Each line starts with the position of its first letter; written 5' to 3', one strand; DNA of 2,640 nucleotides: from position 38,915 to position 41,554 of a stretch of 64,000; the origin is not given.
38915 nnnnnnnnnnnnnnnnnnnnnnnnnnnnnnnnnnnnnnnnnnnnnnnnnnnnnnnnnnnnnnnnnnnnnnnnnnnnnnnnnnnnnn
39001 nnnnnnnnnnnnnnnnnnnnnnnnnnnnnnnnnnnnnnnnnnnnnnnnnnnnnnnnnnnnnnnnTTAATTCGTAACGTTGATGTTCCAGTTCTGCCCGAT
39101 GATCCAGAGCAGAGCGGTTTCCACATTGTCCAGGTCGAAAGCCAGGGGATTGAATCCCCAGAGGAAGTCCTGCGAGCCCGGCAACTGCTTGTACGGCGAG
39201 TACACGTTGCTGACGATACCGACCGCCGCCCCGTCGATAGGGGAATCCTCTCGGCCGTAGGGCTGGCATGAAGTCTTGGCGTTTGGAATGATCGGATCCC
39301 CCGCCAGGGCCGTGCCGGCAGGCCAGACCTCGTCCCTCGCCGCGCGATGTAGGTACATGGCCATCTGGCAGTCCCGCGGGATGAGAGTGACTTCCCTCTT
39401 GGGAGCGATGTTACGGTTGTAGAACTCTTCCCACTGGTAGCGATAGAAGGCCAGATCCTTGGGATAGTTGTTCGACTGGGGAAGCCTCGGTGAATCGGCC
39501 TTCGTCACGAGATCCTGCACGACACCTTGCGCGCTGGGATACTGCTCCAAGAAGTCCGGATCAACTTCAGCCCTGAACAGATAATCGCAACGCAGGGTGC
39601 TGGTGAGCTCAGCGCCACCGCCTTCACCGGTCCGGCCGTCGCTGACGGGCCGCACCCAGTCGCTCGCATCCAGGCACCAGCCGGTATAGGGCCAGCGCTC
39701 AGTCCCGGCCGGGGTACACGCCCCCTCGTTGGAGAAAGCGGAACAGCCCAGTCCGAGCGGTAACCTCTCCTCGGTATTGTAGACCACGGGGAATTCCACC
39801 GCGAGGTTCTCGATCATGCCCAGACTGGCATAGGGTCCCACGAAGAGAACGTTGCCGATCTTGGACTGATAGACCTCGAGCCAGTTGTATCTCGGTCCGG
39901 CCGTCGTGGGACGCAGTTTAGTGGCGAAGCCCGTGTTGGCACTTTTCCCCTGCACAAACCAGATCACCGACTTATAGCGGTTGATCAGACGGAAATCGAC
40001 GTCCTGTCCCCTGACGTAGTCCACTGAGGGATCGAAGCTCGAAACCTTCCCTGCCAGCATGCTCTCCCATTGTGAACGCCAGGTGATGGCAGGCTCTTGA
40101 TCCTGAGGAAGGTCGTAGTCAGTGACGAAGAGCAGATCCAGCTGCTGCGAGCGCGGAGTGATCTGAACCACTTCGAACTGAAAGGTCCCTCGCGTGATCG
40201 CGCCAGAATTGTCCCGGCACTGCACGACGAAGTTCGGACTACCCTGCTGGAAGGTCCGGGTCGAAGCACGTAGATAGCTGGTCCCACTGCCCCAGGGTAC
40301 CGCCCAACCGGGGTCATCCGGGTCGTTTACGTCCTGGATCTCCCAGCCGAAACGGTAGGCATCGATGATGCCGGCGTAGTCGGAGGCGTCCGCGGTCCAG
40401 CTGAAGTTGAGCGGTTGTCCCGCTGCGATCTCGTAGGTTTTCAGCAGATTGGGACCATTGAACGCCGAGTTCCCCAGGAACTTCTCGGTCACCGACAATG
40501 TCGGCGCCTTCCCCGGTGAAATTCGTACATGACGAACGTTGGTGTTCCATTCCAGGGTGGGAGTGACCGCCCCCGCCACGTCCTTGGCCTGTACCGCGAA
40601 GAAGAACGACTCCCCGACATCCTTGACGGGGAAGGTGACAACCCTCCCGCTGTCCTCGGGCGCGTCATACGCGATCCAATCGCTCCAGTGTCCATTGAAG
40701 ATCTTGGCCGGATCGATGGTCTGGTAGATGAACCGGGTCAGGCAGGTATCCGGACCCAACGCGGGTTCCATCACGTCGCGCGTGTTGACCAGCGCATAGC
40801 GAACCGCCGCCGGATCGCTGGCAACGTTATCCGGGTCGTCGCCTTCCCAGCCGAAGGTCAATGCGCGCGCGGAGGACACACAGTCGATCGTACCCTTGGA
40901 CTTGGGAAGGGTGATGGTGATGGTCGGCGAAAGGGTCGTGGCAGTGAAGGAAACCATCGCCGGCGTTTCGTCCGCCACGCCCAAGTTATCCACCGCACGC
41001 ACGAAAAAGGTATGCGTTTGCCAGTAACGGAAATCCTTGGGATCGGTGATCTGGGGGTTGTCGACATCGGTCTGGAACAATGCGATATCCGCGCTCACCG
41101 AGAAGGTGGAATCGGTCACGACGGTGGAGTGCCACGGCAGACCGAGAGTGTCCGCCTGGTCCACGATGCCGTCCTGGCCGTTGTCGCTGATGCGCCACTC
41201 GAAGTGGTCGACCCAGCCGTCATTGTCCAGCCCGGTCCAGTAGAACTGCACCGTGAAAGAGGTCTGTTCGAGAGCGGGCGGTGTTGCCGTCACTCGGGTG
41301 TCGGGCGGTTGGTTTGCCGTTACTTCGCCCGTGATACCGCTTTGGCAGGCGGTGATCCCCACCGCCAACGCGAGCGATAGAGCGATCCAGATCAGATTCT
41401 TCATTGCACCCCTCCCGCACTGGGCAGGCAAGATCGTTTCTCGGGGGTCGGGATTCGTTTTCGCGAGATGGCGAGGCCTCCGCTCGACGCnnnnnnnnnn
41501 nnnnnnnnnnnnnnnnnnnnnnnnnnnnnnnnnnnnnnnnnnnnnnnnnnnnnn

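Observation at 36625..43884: Operon of two paralogous ~750-800 aa lipoproteins of unknown function plus a BNR-repeat T9SS cargo, behind a near-consensus promoter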

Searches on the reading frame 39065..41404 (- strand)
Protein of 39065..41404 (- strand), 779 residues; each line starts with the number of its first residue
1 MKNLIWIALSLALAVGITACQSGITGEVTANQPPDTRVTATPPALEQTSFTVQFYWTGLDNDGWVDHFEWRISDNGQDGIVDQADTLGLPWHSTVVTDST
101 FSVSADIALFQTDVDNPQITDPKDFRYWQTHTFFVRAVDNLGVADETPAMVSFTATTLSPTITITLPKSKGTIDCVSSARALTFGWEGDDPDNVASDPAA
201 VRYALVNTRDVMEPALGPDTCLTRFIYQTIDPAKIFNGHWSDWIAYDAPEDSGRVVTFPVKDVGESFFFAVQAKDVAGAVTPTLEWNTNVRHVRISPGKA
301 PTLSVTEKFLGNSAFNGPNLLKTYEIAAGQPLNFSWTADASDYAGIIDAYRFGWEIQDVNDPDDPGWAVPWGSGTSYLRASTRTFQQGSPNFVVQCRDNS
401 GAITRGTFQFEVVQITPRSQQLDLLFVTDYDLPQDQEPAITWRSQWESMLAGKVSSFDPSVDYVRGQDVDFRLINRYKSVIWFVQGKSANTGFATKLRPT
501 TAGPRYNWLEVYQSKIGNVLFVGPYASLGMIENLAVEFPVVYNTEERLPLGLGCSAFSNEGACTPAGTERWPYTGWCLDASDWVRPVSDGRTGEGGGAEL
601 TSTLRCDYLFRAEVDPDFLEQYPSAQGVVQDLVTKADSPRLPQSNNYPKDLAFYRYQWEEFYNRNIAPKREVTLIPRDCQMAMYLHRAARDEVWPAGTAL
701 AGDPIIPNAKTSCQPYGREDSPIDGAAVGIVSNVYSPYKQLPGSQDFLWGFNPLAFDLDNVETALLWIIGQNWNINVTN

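Call 5: search_protein_families(library=pfam, proteins=[window:39065-41404:-], max_evalue=0.1)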
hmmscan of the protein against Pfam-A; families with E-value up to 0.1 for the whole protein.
window:39065-41404:- (779 aa): 0 families

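Call 6: search_protein_families(library=ncbifam, proteins=[window:39065-41404:-], max_evalue=0.1)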
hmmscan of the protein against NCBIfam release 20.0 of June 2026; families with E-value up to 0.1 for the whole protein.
window:39065-41404:- (779 aa): 0 families

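Call 10: find_homologous_proteins(query=window:39065-41404:-)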
Query window:39065-41404:- (779 aa): 111 proteins with E <= 0.001 among 8000 candidates.
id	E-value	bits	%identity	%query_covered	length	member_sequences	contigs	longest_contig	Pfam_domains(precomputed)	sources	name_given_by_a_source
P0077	0.0e+0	1814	99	100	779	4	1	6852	-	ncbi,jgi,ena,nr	ncbi:MAG TPA: hypothetical protein VKA63_03710 [Candidatus Krumholzibacteria bacterium]|nr:hypotheti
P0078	0.0e+0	1131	62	100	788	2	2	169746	-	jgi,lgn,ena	-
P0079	0.0e+0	1111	63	98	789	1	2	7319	-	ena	-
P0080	0.0e+0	1110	62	98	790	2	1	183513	-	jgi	-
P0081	0.0e+0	1055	60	97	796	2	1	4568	-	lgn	-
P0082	9.6e-297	1005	86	63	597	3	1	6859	-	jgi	jgi:hypothetical protein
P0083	1.1e-285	968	79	68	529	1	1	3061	-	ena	-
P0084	6.3e-227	774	49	98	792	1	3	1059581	-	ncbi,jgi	jgi:hypothetical protein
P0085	1.7e-219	749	48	99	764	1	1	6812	-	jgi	jgi:hypothetical protein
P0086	1.4e-217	743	49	96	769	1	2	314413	-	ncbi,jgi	jgi:hypothetical protein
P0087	1.2e-209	716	46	98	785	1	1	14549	-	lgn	-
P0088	4.3e-207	708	47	97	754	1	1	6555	-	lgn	-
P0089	4.3e-206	705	45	100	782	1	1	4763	-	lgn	-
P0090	5.4e-205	701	45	98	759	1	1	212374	-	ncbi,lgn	-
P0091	2.7e-202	692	45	99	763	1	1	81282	-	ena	-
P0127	1.4e-155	538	38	99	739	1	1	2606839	-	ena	-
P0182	1.0e-36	145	27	79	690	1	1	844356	-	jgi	jgi:hypothetical protein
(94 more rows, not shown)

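Call 27: predict_structure(alignment_id=A2)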
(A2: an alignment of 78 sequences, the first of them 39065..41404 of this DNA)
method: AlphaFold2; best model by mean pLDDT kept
length: 779 residues; sequences in the alignment: 78
mean_pLDDT: 92.3   pTM: 0.79
mean pLDDT of the five models: 92.3, 92.1, 91.0, 90.9, 90.8
residues with pLDDT >= 90: 635; 70-90: 107; 50-70: 29; < 50: 8
segments of 3 or more residues with pLDDT < 50: 19-26
pLDDT, mean of each block of 10 residues (from residue 1): 70 65 50 94 77 95 96 91 90 96 82 71 87 97 96 93 92 90 95 93 94 73 90 89 92 90 95 95 92 94 95 96 95 97 95 97 97 96 96 97 98 97 98 89 97 97 96 97 95 92 87 97 97 95 96 79 91 97 91 93 97 98 98 96 88 94 96 95 98 96 96 96 98 97 98 98 98 95
secondary structure, 60 per line:
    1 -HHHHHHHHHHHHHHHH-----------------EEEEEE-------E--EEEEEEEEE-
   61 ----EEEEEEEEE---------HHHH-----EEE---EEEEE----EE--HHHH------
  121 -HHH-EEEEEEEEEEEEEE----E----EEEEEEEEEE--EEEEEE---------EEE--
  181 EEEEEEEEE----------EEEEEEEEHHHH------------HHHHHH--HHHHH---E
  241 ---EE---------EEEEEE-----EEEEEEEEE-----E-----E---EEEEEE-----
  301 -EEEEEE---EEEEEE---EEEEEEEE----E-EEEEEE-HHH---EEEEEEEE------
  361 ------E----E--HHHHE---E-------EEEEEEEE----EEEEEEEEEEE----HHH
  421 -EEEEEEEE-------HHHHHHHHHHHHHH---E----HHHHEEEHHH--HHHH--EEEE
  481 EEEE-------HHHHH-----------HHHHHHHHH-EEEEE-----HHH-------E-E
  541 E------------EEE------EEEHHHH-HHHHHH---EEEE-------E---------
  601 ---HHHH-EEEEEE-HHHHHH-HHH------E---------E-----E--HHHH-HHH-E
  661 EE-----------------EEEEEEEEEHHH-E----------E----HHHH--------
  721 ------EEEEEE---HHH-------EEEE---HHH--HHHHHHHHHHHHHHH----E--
elements in order (helices of 4 or more, strands of 3 or more residues): H2-17 E35-40 E51-59 E65-73 H83-86 E92-94 E98-102 H111-114 E126-139 E149-158 E161-166 E176-178 E181-189 E200-207 H208-211 H224-229 H232-236 E255-260 E266-274 E290-295 E302-307 E311-316 E320-327 E334-339 E347-354 H375-378 E391-398 E403-413 E422-429 H437-450 H459-462 E463-465 H471-474 E477-484 H492-496 H508-516 E518-522 E554-556 E563-565 H566-569 H571-576 E580-583 H604-607 E609-614 H616-621 H651-654 E660-662 E680-688 H709-712 E727-732 E746-749 H758-772
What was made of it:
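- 39065..41404 (-): Lipoprotein A, 779 aa. Signal peptide and lipobox ITAC (Cys20 at 41345-41347). AF2 model pLDDT 92.3, pTM 0.79 (call 27).
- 40163..40924 (-): A middle region (residues ~161-414): two to three further β-sandwich domains. AF2 secondary structure (call 27).
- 39068..40162 (-): A C-terminal α/β domain (residues 415-779). Conserved D428/D429, W446, D462, Y477, W482, D582, R602, E660, Y662, C679. The window copy has T428 and S602. pLDDT mostly >95 (call 27).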

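Call 29: fold_search(model_id=the predicted structure, library=pdb)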
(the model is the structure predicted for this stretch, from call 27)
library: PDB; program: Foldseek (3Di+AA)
matches with E <= 10: 1333; with E <= 0.001: 249
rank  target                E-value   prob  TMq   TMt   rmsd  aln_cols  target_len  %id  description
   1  6x3a                  3.4e-09  1.00  0.13  0.25  17.3       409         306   11  Crystal structure of the FN4-FN6 domains of human PTPRD (released 2021-05-26)
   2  8beg_B                8.7e-09  1.00  0.13  0.15  20.2       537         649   12  Structure of Ig-like domains from PrgB (released 2022-11-30)
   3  7v3p_A                9.7e-09  1.00  0.13  0.13  21.7       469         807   12  Cryo-EM structure of the IGF1R/insulin complex (released 2022-08-17)
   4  4ziq                  1.0e-08  1.00  0.11  0.07  19.9       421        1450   11  Crystal structure of trypsin activated alpha-2-macroglobulin from Escherichia coli. (released 2015-06-10)
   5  2yn3_A                2.3e-08  1.00  0.15  0.29  12.1       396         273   12  Structural insight into the giant calcium-binding adhesin SiiE: implications for the adhesion of Salmonella enterica t (released 2013-04-03)
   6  5e4s                  2.5e-08  1.00  0.15  0.29  13.5       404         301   13  Crystal structure of mouse CNTN4 FN1-FN3 domains (released 2016-08-31)
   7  4u48                  2.5e-08  1.00  0.11  0.06  26.4       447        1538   11  Crystal structure of Salmonella alpha-2-macroglobulin (released 2014-09-17)
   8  8beg_A                2.5e-08  1.00  0.12  0.14  20.1       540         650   12  Structure of Ig-like domains from PrgB (released 2022-11-30)
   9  6xi1_AAA              3.1e-08  1.00  0.11  0.18  23.6       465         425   11  Crystal structure of tetra-tandem repeat in extending RTX adhesin from Aeromonas hydrophila (released 2020-10-14)
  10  7q61_A                3.3e-08  1.00  0.12  0.09  22.1       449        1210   12  Structure of TEV conjugated A2ML1 (A2ML1-TC) (released 2022-04-20)
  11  6tpw                  3.5e-08  1.00  0.14  0.24  15.1       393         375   12  Crystal structures of FNIII domain one through four of the human leucocyte common antigen-related protein ( LAR) (released 2020-05-13)
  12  4rtd                  5.7e-08  1.00  0.11  0.08  29.1       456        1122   11  Escherichia coli alpha-2-macroglobulin activated by porcine elastase (released 2015-07-15)
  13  5xeq_B                6.3e-08  1.00  0.14  0.26  15.0       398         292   12  Crystal Structure of human MDGA1 and human neuroligin-2 complex (released 2017-07-12)
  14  2yn5_A                6.7e-08  1.00  0.13  0.25  13.2       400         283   12  Structural insight into the giant calcium-binding adhesin SiiE: implications for the adhesion of Salmonella enterica t (released 2013-04-03)
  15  8xk1_B                7.9e-08  1.00  0.12  0.11  26.7       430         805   12  Cryo-EM structure of human insulin receptor bound to 4 IGF-I (released 2024-12-25)
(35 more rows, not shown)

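Call 31: search_solved_structures(query=A2, max_evalue=10)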
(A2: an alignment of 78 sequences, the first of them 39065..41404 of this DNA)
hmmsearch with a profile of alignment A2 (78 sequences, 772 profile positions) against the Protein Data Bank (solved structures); distinct sequences matched with E-value up to 10: 6.
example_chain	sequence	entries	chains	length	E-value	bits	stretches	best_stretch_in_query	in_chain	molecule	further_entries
4jgu_A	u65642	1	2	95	0.021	16.5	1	46-79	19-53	ColH protein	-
4gak_A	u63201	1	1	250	0.093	14.4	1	170-267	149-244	Acyl-ACP thioesterase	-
1k85_A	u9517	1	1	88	0.17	13.5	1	248-281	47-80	CHITINASE A1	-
9lqj_A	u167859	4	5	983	0.19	13.4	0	46-78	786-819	Collagenase ColH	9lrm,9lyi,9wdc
9lrk_A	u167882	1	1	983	0.19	13.4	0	46-78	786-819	Collagenase ColH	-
4aqo_A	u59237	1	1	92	0.36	12.4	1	29-79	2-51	COLLAGENASE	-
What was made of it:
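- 40925..41323 (-): A N-terminal module (residues ~28-160), shared with B. Carries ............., a DxDGxxD-type loop. Weak similarity to the ColH PKD domain only (E 0.021, call 31).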

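Call 46: find_encoding_contigs(protein=P0182, flank=10000, max_places=1)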
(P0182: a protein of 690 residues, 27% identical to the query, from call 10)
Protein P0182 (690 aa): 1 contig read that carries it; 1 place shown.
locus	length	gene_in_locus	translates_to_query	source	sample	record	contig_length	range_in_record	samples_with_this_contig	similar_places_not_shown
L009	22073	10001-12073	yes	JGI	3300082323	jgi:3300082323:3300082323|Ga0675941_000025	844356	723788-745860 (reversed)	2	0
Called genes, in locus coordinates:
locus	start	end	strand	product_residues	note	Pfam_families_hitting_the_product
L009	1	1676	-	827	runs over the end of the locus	PF08126:Propeptide_C25, PF01364:Peptidase_C25, PF13860:FlgD_ig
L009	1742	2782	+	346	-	PF13489:Methyltransf_23, PF07021:MetW, PF08241:Methyltransf_11, PF08242:Methyltransf_12, PF13649:Methyltransf_25, PF13847:Methyltransf_31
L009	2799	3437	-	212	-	PF00406:ADK, PF13207:AAA_17, PF13238:AAA_18 (weak), PF05191:ADK_lid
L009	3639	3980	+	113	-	PF07238:PilZ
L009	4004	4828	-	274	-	PF00795:CN_hydrolase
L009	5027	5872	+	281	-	PF01569:PAP2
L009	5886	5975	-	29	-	-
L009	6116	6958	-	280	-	-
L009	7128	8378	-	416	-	PF00890:FAD_binding_2 (faint), PF01266:DAO (faint), PF03486:HI0933_like, PF07992:Pyr_redox_2 (weak), PF22780:HI0933_like_1st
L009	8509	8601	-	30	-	-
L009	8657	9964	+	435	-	PF13229:Beta_helix (weak), PF13860:FlgD_ig (weak)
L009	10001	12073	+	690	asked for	-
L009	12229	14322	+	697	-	-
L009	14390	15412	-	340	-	PF00459:Inositol_P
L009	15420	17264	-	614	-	PF00117:GATase, PF02540:NAD_synthase (faint), PF00958:GMP_synt_C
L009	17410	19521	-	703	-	PF13802:Gal_mutarotas_2, PF01055:Glyco_hydro_31_2nd, PF21365:Glyco_hydro_31_3rd, PF17137:DUF5110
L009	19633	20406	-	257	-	PF01135:PCMT, PF01596:Methyltransf_3 (faint), PF13649:Methyltransf_25 (weak), PF13847:Methyltransf_31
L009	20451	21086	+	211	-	PF01625:PMSR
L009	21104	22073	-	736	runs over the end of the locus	PF00989:PAS, PF08448:PAS_4 (weak), PF13188:PAS_8, PF13426:PAS_9, PF08447:PAS_3 (weak), PF00512:HisKA, PF02518:HATPase_c, PF00072:Response_reg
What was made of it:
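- On T9SS type A C-terminal sorting domain (TIGR04183 / PF18962 / PF13860-type): A Peptidase_C25 plus FlgD_ig (PorU-like) gene was seen in one related locus, L009 (call 46).
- Only a PorU-like C25 peptidase gene was seen, in one related locus (call 46).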

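Call 47: find_encoding_contigs(protein=P0127, flank=10000, max_places=1)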
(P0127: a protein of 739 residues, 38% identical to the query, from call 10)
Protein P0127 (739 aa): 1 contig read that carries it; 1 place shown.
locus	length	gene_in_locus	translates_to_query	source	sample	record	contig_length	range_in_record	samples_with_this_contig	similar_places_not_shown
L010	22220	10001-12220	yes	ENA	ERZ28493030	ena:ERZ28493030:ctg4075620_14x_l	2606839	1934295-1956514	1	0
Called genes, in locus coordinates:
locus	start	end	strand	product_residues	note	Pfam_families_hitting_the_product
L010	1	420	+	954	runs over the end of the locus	PF00082:Peptidase_S8, PF13860:FlgD_ig (weak)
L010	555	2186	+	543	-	PF01343:Peptidase_S49, PF00574:CLP_protease (faint), PF25145:NfeD1b_N (weak), PF01343:Peptidase_S49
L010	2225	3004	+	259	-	PF05690:ThiG, PF00977:His_biosynth (faint)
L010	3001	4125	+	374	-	PF04055:Radical_SAM, PF06968:BATS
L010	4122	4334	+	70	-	PF02597:ThiS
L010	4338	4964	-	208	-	-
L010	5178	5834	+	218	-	PF12900:Pyridox_ox_2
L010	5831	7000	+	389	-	PF01053:Cys_Met_Meta_PP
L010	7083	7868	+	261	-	PF01553:Acyltransferase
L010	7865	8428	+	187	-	PF00929:RNase_T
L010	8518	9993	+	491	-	PF05221:AdoHcyase, PF00670:AdoHcyase_NAD, PF01488:Shikimate_DH (weak), PF02826:2-Hacid_dh_C, PF07991:KARI_N (weak)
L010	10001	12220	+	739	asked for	-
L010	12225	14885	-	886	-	PF01751:Toprim, PF01131:Topoisom_bac, PF01396:Zn_ribbon_Top1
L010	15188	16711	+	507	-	PF00672:HAMP, PF00512:HisKA, PF02518:HATPase_c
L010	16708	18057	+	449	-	PF00072:Response_reg, PF00158:Sigma54_activat, PF14532:Sigma54_activ_2, PF00004:AAA (weak), PF07726:AAA_3 (weak), PF07728:AAA_5, PF25601:AAA_lid_14, PF02954:HTH_8, +1 more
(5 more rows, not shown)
